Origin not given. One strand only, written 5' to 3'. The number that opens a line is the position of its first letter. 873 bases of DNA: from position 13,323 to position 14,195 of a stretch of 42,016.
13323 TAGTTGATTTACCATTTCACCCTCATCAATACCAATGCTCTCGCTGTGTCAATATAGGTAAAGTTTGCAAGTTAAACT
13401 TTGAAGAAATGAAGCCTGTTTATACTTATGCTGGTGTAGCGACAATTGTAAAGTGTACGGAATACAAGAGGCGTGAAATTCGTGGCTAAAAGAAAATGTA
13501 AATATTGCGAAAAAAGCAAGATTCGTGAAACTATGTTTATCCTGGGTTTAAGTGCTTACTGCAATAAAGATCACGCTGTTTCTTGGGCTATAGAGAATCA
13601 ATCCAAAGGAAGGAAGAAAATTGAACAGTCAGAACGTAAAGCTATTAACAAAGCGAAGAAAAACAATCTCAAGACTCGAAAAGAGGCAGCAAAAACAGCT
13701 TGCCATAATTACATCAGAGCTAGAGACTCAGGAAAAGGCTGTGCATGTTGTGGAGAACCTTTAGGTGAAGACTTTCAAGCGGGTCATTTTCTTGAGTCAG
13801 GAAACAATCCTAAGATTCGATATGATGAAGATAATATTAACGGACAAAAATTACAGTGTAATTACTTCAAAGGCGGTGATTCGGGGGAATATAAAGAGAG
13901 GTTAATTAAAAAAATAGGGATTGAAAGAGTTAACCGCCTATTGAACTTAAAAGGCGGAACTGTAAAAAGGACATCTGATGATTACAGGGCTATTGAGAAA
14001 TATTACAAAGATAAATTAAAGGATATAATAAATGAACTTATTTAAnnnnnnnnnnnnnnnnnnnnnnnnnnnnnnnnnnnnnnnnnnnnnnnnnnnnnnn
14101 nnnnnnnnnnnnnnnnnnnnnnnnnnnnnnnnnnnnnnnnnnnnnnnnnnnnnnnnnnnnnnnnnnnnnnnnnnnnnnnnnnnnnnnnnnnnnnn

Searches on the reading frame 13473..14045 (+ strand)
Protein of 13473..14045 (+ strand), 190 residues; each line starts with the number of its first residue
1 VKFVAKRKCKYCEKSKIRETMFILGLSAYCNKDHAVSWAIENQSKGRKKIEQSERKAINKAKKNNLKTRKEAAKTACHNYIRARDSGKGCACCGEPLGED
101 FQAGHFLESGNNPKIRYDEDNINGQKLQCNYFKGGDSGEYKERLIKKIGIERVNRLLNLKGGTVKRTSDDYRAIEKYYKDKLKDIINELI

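Call 88: search_protein_families(library=pfam, proteins=[window:13473-14045:+], max_evalue=0.1)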
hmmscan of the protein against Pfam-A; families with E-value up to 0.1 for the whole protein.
window:13473-14045:+ (190 aa): 1 family
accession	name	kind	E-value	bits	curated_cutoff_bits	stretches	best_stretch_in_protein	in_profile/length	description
PF05766.18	NinG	-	5.6e-29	101.8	25.4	1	2-187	2-192/193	Bacteriophage Lambda NinG protein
